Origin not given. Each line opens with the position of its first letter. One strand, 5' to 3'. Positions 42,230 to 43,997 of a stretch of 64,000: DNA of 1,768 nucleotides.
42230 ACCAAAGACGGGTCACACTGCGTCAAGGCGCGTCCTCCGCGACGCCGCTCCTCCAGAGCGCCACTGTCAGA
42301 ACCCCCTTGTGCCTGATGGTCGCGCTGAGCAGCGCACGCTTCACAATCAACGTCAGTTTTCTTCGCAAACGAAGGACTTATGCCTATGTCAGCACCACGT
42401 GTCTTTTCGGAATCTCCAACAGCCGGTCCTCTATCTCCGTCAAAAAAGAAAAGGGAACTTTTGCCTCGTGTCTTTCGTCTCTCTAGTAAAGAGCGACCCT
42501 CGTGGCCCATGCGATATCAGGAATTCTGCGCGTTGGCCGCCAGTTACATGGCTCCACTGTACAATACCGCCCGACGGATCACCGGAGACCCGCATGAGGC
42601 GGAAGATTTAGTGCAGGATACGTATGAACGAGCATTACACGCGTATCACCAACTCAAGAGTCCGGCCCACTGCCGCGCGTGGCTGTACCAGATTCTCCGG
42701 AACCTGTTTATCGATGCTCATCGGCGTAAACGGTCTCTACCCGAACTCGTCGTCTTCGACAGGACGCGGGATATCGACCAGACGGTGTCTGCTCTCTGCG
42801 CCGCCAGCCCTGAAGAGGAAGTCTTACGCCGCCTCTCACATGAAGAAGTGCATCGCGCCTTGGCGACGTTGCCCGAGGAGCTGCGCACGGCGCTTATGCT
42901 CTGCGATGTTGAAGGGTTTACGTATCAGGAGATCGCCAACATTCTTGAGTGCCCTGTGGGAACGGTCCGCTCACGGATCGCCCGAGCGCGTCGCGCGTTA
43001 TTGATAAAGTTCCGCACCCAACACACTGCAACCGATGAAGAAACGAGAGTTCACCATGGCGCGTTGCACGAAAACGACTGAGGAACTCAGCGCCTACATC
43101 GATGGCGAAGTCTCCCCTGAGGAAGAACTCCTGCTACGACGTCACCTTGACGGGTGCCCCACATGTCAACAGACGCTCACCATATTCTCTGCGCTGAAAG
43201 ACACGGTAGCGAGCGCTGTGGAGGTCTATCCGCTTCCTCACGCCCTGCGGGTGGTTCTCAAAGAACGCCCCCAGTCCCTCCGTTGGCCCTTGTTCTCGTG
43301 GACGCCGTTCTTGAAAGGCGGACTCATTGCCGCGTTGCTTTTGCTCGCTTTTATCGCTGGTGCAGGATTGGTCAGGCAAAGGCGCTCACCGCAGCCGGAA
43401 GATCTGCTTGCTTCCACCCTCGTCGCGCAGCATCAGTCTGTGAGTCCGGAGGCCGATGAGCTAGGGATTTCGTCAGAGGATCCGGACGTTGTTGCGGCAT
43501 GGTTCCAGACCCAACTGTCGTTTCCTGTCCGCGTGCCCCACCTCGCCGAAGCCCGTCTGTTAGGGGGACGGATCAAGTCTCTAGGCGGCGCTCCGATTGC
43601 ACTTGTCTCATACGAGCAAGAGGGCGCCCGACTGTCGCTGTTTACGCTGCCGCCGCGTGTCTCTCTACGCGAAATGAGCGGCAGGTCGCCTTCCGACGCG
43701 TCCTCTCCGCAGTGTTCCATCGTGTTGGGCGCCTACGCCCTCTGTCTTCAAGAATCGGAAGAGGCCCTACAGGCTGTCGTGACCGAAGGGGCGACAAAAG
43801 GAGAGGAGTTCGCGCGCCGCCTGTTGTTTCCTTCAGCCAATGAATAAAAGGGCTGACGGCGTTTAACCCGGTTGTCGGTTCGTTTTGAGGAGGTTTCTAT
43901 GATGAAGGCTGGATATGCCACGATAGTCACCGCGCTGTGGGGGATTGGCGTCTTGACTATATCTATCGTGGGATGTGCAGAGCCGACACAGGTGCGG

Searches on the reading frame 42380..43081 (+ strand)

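Call 24: search_protein_families(library=pfam, proteins=[window:42380-43081:+])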
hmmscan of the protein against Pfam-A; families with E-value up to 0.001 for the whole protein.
window:42380-43081:+ (233 aa): 6 families
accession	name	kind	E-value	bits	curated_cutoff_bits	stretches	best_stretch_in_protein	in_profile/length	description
PF08281.18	Sigma70_r4_2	-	8.8e-20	70.5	25.7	1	155-207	2-54/54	Sigma-70, region 4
PF04542.20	Sigma70_r2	-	1.4e-17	63.7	24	1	53-118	2-69/71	Sigma-70 region 2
PF04545.22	Sigma70_r4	-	8.2e-12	44.9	24.1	1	160-207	1-48/50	Sigma-70, region 4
PF07638.17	Sigma70_ECF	-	5.2e-07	30.2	21.1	1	42-206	23-178/185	ECF sigma factor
PF22029.2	PhyR_sigma2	-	5.2e-07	30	27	1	64-106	12-54/55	Sigma2 domain of PhyR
PF22233.2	PhyR_sigma-like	-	1.6e-06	28.2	27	1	161-204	1-44/50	Response regulator PhyR, sigma-like domain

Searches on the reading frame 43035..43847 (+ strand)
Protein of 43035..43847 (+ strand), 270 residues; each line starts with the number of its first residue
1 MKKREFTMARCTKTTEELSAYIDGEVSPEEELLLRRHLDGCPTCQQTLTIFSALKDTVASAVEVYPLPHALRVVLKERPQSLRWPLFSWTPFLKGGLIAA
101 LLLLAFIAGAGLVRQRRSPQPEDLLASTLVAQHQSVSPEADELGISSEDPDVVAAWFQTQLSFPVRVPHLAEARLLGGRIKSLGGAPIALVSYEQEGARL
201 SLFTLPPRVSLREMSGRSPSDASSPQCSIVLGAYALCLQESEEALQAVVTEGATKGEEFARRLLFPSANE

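Call 24: search_protein_families(library=pfam, proteins=[window:43035-43847:+])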
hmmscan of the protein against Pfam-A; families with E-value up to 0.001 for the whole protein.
window:43035-43847:+ (270 aa): 1 family
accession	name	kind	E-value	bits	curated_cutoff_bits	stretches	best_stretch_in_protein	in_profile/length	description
PF13490.11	zf-HC2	-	8.3e-12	45.4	22.2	1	11-45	1-35/35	Putative zinc-finger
